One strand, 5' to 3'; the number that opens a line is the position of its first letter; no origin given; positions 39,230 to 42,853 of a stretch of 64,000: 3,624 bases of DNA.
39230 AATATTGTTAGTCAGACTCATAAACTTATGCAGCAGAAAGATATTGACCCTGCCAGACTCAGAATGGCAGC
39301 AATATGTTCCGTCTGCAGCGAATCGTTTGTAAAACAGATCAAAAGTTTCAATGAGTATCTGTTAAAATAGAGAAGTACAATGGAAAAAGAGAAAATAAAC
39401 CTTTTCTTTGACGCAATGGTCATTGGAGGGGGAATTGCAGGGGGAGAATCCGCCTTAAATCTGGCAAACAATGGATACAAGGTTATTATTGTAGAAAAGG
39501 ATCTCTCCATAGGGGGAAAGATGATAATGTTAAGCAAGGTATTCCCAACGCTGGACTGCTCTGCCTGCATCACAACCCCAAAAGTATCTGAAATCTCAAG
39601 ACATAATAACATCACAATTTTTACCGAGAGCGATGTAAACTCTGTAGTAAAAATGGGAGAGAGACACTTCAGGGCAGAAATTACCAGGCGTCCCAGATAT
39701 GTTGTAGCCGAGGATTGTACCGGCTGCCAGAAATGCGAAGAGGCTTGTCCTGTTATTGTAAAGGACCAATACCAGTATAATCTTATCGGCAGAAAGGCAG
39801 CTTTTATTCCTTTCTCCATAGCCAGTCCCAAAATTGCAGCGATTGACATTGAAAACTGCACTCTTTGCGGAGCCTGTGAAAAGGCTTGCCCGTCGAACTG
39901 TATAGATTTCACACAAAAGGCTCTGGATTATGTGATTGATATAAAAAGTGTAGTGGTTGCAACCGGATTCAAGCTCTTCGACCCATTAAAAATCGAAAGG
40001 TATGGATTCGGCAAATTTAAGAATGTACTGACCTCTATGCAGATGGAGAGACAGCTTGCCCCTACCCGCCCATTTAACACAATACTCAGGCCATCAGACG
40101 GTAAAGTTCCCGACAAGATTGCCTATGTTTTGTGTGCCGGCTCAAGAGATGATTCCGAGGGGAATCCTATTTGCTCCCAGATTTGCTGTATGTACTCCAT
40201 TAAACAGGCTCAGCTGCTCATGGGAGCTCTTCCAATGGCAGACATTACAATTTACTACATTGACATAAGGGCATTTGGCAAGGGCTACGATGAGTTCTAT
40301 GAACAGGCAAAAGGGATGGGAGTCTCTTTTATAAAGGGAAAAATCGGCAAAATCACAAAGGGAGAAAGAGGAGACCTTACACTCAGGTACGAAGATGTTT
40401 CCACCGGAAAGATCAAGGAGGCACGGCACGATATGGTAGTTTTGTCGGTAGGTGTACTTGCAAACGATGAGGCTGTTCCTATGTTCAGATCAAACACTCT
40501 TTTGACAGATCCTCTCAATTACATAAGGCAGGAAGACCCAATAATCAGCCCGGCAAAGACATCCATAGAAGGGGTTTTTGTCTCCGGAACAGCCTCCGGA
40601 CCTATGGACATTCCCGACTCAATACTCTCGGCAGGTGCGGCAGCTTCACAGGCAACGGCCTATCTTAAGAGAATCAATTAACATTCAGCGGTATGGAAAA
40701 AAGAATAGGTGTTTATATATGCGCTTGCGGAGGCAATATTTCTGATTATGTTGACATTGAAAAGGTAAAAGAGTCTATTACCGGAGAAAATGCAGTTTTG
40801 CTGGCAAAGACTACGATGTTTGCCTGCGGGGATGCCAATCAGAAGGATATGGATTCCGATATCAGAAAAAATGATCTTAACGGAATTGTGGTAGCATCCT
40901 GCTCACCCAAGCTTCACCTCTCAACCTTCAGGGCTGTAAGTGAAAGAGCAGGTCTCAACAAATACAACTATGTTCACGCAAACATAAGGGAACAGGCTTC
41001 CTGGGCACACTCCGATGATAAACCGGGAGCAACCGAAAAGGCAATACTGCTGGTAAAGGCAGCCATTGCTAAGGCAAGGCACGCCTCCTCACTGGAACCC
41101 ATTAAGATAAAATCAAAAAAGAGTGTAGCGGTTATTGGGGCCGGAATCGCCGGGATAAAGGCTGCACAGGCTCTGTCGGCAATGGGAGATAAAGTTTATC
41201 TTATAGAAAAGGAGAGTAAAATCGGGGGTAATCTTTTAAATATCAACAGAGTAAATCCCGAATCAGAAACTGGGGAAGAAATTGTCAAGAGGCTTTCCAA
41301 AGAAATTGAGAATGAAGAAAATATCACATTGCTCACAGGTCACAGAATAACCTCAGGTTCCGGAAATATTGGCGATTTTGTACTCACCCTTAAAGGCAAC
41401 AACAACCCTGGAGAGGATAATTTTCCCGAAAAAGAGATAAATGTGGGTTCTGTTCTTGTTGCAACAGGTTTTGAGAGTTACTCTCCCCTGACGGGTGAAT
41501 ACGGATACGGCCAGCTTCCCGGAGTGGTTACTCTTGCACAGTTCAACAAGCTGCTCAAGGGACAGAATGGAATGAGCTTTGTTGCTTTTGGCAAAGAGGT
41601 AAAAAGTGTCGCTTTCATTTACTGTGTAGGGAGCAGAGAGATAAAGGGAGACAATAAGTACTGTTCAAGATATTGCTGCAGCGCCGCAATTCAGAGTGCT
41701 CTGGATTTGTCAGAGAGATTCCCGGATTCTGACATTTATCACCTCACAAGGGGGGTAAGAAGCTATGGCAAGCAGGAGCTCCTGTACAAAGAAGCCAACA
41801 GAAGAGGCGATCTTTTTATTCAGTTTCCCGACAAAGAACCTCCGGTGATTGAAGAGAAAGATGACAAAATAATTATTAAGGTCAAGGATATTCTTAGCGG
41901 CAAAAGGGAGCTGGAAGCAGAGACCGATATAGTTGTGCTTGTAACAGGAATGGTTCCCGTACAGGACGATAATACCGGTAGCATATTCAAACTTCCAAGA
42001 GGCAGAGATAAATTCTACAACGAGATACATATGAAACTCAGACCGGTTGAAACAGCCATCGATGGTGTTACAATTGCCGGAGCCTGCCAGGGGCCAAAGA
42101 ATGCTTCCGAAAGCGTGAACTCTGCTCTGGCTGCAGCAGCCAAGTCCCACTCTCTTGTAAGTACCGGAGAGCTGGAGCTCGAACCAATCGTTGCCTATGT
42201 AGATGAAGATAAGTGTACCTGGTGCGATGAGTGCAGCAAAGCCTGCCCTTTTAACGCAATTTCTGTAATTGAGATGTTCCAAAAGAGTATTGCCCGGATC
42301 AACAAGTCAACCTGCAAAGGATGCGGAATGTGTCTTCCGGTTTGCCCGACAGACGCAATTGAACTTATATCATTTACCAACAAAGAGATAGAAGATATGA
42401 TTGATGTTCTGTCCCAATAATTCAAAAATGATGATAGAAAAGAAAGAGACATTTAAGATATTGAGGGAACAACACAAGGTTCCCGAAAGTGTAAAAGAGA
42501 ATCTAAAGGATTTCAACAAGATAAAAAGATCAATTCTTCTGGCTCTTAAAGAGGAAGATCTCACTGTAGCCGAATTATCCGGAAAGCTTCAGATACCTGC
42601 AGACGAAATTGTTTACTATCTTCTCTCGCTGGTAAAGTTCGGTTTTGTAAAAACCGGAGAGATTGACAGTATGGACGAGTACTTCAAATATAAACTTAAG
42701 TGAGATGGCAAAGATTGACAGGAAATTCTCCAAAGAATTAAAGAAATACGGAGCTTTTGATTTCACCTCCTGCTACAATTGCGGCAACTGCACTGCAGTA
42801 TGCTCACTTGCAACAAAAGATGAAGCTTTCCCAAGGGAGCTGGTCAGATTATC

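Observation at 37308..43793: Qmo-like quinone-coupled HdrA complex with a persulfide relay in a Bacteroidales genome, with no HdrB/Apr/Dsr partner in the window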

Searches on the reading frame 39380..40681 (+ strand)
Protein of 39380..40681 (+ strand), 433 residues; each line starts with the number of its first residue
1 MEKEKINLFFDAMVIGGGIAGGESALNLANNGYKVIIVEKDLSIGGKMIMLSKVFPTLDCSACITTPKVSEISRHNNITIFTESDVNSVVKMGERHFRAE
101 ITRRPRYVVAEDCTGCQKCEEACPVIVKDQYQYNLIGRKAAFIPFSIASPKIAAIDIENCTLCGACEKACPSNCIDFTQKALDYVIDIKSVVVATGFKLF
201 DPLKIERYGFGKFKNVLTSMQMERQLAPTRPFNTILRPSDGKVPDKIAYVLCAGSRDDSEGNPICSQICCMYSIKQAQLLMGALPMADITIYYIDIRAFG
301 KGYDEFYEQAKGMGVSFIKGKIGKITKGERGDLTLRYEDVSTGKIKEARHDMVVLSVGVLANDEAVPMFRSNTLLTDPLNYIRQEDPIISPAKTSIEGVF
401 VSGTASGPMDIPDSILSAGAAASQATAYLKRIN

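Call 3: search_protein_families(library=pfam, proteins=[window:39380-40681:+], max_evalue=0.01)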
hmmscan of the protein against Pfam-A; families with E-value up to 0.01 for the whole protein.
window:39380-40681:+ (433 aa): 20 families
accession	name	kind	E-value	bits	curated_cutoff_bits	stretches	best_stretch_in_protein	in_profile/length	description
PF07992.20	Pyr_redox_2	-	9.1e-13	48.7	26.1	2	11-90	2-79/291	Pyridine nucleotide-disulphide oxidoreductase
PF12838.12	Fer4_7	-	5.5e-10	40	27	2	153-174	31-52/52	4Fe-4S dicluster domain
PF12797.12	Fer4_2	-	7.4e-09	35.4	24.5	2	154-172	4-22/22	4Fe-4S binding domain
PF00037.32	Fer4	-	5.6e-08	32.7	21.1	2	155-175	3-23/24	4Fe-4S binding domain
PF13183.11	Fer4_8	-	6.1e-08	33.5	27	1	110-173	2-67/68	4Fe-4S dicluster domain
PF13237.11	Fer4_10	-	2.2e-07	31.1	25.5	2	109-133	5-29/53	4Fe-4S dicluster domain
PF13187.11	Fer4_9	-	1.1e-06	29.1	27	1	112-175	1-52/52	4Fe-4S dicluster domain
PF01266.30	DAO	-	1.2e-06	28.8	27.9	1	11-45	1-35/353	FAD dependent oxidoreductase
PF12837.12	Fer4_6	-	8.7e-06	25.9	25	1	152-175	1-24/24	4Fe-4S binding domain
PF12831.13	FAD_oxidored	-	1.3e-05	25.1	27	1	11-48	1-38/416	FAD dependent oxidoreductase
PF14697.11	Fer4_21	-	3.3e-05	24.4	35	1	107-125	35-53/59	4Fe-4S dicluster domain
PF00890.30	FAD_binding_2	-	4e-05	23.4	20.4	1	11-46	1-36/414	FAD binding domain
PF01134.28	GIDA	-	7.1e-05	22.5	22.1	1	11-49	1-29/391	Glucose inhibited division protein A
PF01946.23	Thi4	-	0.00012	21.9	26.2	1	11-56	19-65/235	Thi4 family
PF13450.12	NAD_binding_8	-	0.00035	21.2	21.9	1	14-48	1-35/68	NAD(P)-binding Rossmann-like domain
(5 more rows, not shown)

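Call 4: search_protein_families(library=ncbifam, proteins=[window:39380-40681:+], max_evalue=0.01)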
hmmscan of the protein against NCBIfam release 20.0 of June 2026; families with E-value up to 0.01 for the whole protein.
window:39380-40681:+ (433 aa): 107 families (the best 25 are shown)
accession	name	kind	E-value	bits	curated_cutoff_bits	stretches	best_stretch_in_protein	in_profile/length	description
NF040770.1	hetero_SS_HdrA2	exception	2.4e-141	472.4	1100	1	2-430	132-561/777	CoB-CoM heterodisulfide reductase HdrA2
NF041778.1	hetero_SS_HdrA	equivalog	1.8e-103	346.8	1400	1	2-429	135-570/771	ferredoxin:CoB-CoM heterodisulfide reductase subunit HdrA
NF041891.1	hdrA_Methbact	equivalog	1.9e-99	333.9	1300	1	12-429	136-556/762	ferredoxin:CoB-CoM heterodisulfide reductase subunit HdrA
TIGR01971.1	NuoI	subfamily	1.6e-07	31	113.05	1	96-180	28-103/121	NADH-quinone oxidoreductase, chain I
TIGR01944.1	rnfB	subfamily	9.8e-07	28.5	68.7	1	101-125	103-127/190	RnfABCDGE type electron transport complex subunit B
TIGR01350.1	lipoamide_DH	equivalog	1.3e-06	27.4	408.8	1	10-46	2-37/461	dihydrolipoyl dehydrogenase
NF038196.1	ferrodoxin_EFR1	subfamily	1.6e-06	28.3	75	2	72-125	144-198/242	EFR1 family ferrodoxin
NF003585.0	PRK05249.1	equivalog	2.7e-06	26.3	465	1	9-51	6-48/464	Si-specific NAD(P)(+) transhydrogenase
NF045637.1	carotdesatCrtDProt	equivalog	3.1e-06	26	580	1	13-54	2-43/485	1-hydroxycarotenoid 3,4-desaturase CrtD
NF003475.0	PRK05113.1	equivalog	3.5e-06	27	203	0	150-187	105-142/190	electron transport complex subunit RsxB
TIGR02734.1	crtI_fam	subfamily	3.7e-06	25.9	238.1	1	12-61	1-50/504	phytoene desaturase family protein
TIGR01292.1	TRX_reduct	equivalog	3.8e-06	25.9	343.45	0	315-406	192-275/300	thioredoxin-disulfide reductase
NF004538.0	PRK05888.1-4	equivalog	4.5e-06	26.4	135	1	154-190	96-131/162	NADH-quinone oxidoreductase subunit NuoI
TIGR01372.1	soxA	subfamily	5.7e-06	24.4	1164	1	4-87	163-245/996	sarcosine oxidase subunit alpha family protein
TIGR02032.1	GG-red-SF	subfamily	1.4e-05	25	158.8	1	10-45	1-36/297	geranylgeranyl reductase family protein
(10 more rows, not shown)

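Call 61: search_solved_structures(query=window:39380-40681:+, max_evalue=1e-10, show_alignments=1)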
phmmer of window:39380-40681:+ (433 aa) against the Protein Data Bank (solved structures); distinct sequences matched with E-value up to 1e-10: 6.
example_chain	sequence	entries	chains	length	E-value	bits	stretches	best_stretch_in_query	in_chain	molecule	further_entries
8rvv_A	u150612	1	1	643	5.7e-107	361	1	2-426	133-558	H(2):CoB-CoM heterodisulfide,ferredoxin reductase subunit A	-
8rvu_a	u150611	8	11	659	6.4e-107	360.9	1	2-426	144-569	H(2):CoB-CoM heterodisulfide,ferredoxin reductase subunit A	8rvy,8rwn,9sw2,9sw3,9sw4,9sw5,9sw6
9sfi_A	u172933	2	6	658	2.8e-106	358.8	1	10-425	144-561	CoB--CoM heterodisulfide reductase iron-sulfur subunit A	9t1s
5odc_A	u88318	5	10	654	9.3e-105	353.8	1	5-428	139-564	Heterodisulfide reductase, subunit A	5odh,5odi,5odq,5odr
7bkb_A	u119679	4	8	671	7e-88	298.2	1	11-426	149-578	CoB--CoM heterodisulfide reductase iron-sulfur subunit A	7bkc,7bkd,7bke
6tjr_A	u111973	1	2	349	4.4e-38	134.1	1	176-427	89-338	Fumarate reductase/succinate dehydrogenase flavoprotein domain protein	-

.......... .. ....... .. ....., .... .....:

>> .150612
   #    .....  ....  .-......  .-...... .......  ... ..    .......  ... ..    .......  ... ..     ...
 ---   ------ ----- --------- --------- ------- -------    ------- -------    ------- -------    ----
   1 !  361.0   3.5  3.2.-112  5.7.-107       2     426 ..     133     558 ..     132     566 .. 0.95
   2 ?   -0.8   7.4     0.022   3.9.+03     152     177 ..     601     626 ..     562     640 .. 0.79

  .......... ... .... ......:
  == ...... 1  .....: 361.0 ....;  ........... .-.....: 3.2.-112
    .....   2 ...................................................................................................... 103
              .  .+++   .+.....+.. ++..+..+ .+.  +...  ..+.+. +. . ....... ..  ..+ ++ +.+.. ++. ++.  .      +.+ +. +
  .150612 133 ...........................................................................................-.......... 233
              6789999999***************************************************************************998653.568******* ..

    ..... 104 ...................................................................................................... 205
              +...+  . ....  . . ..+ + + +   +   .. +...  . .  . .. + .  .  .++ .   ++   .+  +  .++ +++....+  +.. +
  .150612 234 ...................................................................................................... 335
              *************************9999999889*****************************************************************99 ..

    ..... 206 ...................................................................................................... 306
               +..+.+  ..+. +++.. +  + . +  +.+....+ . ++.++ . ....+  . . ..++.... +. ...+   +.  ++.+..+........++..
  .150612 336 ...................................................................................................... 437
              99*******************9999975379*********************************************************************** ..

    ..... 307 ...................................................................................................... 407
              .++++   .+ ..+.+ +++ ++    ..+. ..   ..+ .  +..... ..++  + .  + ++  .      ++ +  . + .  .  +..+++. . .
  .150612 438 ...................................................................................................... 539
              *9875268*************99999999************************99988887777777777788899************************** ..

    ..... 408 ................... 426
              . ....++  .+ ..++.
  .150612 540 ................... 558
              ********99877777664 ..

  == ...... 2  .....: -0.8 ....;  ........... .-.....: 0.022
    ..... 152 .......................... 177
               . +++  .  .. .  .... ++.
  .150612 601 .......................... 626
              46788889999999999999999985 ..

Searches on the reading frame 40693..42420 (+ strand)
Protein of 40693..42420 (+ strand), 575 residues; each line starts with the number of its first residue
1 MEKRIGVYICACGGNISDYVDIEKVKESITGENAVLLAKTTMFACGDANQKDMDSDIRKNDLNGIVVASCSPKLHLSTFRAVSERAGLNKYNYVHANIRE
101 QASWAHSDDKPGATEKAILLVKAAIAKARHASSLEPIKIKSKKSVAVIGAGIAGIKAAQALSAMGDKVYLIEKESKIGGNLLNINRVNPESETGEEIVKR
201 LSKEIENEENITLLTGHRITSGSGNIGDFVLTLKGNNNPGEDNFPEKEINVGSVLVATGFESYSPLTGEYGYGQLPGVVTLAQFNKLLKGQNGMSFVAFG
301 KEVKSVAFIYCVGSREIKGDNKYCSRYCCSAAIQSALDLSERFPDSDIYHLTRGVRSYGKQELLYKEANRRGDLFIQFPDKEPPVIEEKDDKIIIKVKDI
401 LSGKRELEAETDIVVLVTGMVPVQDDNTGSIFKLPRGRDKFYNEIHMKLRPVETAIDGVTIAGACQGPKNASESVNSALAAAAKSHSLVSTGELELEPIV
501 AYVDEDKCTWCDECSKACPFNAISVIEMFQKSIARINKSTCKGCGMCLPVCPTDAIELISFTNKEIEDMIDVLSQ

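Call 3: search_protein_families(library=pfam, proteins=[window:40693-42420:+], max_evalue=0.01)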
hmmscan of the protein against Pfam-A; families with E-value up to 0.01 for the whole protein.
window:40693-42420:+ (575 aa): 21 families
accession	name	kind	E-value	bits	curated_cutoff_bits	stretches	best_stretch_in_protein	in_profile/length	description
PF00037.32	Fer4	-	1.2e-13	50.7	21.1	2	535-557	2-24/24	4Fe-4S binding domain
PF14697.11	Fer4_21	-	2.7e-13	50.3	35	1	501-558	1-59/59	4Fe-4S dicluster domain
PF07992.20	Pyr_redox_2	-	1.6e-11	44.6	26.1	1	144-269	2-119/291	Pyridine nucleotide-disulphide oxidoreductase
PF12838.12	Fer4_7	-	2.7e-09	37.8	27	1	507-555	1-52/52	4Fe-4S dicluster domain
PF13237.11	Fer4_10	-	7.3e-09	35.9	25.5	1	502-552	3-53/53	4Fe-4S dicluster domain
PF12837.12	Fer4_6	-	1.7e-08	34.5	25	2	533-556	1-24/24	4Fe-4S binding domain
PF13484.11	Fer4_16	-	2.9e-08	34.8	30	1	541-559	2-20/66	4Fe-4S double cluster binding domain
PF25160.1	LdpA_Fe-S-bd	-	5.7e-08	32.9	27.6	1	514-560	9-47/49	LdpA Fe-S cluster-binding domain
PF12797.12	Fer4_2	-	7.1e-08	32.4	24.5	2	502-520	4-22/22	4Fe-4S binding domain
PF12831.13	FAD_oxidored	-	1.9e-07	31.2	27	1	145-191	2-48/416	FAD dependent oxidoreductase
PF00070.33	Pyr_redox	-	2.6e-07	31.5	22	1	144-225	1-69/82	Pyridine nucleotide-disulphide oxidoreductase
PF13450.12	NAD_binding_8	-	1.1e-06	29.3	21.9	1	147-186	1-40/68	NAD(P)-binding Rossmann-like domain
PF13187.11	Fer4_9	-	1.6e-06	28.5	27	1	507-556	1-52/52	4Fe-4S dicluster domain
PF03486.20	HI0933_like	-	2.1e-06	27.8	50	1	144-181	2-39/244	HI0933-like protein Rossmann domain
PF01262.27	AlaDh_PNT_C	-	0.0001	22.2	23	1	141-177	27-63/214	Alanine dehydrogenase/PNT, C-terminal domain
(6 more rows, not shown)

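Call 4: search_protein_families(library=ncbifam, proteins=[window:40693-42420:+], max_evalue=0.01)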
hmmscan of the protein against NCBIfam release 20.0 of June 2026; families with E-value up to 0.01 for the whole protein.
window:40693-42420:+ (575 aa): 145 families (the best 25 are shown)
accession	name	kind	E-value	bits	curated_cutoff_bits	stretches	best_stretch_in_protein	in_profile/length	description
NF040770.1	hetero_SS_HdrA2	exception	2e-146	489.2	1100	2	246-573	313-640/777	CoB-CoM heterodisulfide reductase HdrA2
NF041891.1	hdrA_Methbact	equivalog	1.1e-109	367.8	1300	2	248-572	312-634/762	ferredoxin:CoB-CoM heterodisulfide reductase subunit HdrA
NF041778.1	hetero_SS_HdrA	equivalog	1.9e-108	363.3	1400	2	248-571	325-648/771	ferredoxin:CoB-CoM heterodisulfide reductase subunit HdrA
NF009410.0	PRK12771.1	subfamily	6.2e-15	54.8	516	2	130-181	126-177/566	NAD(P)-binding protein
TIGR01944.1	rnfB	subfamily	1.9e-13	50.4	68.7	1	467-564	76-168/190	RnfABCDGE type electron transport complex subunit B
TIGR02179.1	PorD_KorD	subfamily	5.3e-12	45.7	60.05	1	503-559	22-75/78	2-oxoacid:acceptor oxidoreductase, delta subunit, pyruvate/2-ketoisovalerate family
NF045599.1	bili_reduct_long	exception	1.4e-11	43.4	750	1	140-222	379-459/641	bilirubin reductase, long form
NF003475.0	PRK05113.1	equivalog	2.5e-11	43.8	203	1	467-563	76-167/190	electron transport complex subunit RsxB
NF005415.0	PRK06991.1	equivalog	6.3e-11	42.4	281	1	494-564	73-140/284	electron transport complex subunit RsxB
NF010590.0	PRK13984.1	equivalog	6.8e-11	41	946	1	134-181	280-327/611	putative oxidoreductase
TIGR02700.1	flavo_MJ0208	hypoth_equivalog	2.6e-10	40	251.35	1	502-557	144-195/234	dihydromethanopterin reductase (acceptor)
NF007204.0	PRK09625.1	equivalog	4.7e-10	39.6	125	1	504-567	57-117/133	pyruvate flavodoxin oxidoreductase subunit delta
NF006446.0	PRK08764.1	equivalog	6.8e-10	39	220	1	470-559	52-136/139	Rnf electron transport complex subunit RnfB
NF040684.1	PorD_Arch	equivalog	8.4e-10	38.6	120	1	503-559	29-82/85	pyruvate synthase subunit PorD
TIGR03997.1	mycofact_OYE_2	equivalog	1e-09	37.3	793.15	1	140-221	377-456/645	mycofactocin system FadH/OYE family oxidoreductase 2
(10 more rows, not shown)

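Call 14: search_solved_structures(query=window:40693-42420:+, max_evalue=0.00001)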
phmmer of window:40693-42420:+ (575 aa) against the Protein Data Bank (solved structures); distinct sequences matched with E-value up to 0.00001: 20.
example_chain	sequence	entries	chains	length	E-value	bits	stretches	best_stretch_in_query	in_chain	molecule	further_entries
5odc_A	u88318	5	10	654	1.6e-112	380.3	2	248-564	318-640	Heterodisulfide reductase, subunit A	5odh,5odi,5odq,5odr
8rvu_a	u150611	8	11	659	5.4e-109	368.7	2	243-571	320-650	H(2):CoB-CoM heterodisulfide,ferredoxin reductase subunit A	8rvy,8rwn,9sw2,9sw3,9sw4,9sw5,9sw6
8rvv_A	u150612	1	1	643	1.9e-108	366.9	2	243-570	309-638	H(2):CoB-CoM heterodisulfide,ferredoxin reductase subunit A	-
9sfi_A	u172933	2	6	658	3.9e-98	332.8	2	246-572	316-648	CoB--CoM heterodisulfide reductase iron-sulfur subunit A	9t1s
7bkb_A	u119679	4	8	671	1.8e-90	307.5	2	249-572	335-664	CoB--CoM heterodisulfide reductase iron-sulfur subunit A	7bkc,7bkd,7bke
6tjr_A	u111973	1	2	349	2.4e-31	112.4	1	143-488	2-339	Fumarate reductase/succinate dehydrogenase flavoprotein domain protein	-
9sfi_T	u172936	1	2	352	3.8e-15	58.9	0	502-556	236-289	4Fe-4S ferredoxin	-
9sw6_H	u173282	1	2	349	4.6e-15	58.6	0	501-558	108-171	Tungsten formylmethanofuran dehydrogenase, subunit F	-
5t5i_F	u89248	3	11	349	8e-15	57.9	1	501-561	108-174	Tungsten formylmethanofuran dehydrogenase subunit fwdF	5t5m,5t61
9sw6_G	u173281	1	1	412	8.7e-12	47.8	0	500-556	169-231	Polyferredoxin protein MvhB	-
9sfi_O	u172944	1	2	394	1.4e-11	47.1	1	500-557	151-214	Ferredoxin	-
7bkb_K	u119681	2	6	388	1.9e-10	43.4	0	500-559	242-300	Formylmethanofuran dehydrogenase, subunit F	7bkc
9eri_B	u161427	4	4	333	6.6e-09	38.3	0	500-556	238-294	Na(+)-translocating ferredoxin:NAD(+) oxidoreductase complex subunit B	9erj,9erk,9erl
7m31_A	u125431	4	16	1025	7.9e-08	34.8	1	488-562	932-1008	Dihydropyrimidine dehydrogenase [NADP(+)]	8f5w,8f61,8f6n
1h7x_A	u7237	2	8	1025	7.9e-08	34.8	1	488-562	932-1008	DIHYDROPYRIMIDINE DEHYDROGENASE | Dihydropyrimidine dehydrogenase [NADP(+)]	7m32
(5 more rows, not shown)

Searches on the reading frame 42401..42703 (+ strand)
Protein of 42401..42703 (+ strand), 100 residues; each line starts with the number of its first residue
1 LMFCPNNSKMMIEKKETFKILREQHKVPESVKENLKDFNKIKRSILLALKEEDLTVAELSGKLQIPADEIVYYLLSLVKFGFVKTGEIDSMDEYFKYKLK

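Call 3: search_protein_families(library=pfam, proteins=[window:42401-42703:+], max_evalue=0.01)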
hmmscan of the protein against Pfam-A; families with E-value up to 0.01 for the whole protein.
window:42401-42703:+ (100 aa): 3 families
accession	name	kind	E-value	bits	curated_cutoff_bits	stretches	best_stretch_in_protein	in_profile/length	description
PF01022.26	HTH_5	-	0.00092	19.5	22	1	40-84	2-46/47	Bacterial regulatory protein, arsR family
PF08221.17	HTH_9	-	0.0014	19.1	23.4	1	49-84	23-58/62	RNA polymerase III subunit RPC82 helix-turn-helix domain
PF01978.25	TrmB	-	0.0031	17.7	25.6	1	49-97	18-62/68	Sugar-specific transcriptional regulator TrmB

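Call 4: search_protein_families(library=ncbifam, proteins=[window:42401-42703:+], max_evalue=0.01)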
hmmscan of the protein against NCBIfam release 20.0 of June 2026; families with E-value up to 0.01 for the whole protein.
window:42401-42703:+ (100 aa): 0 families
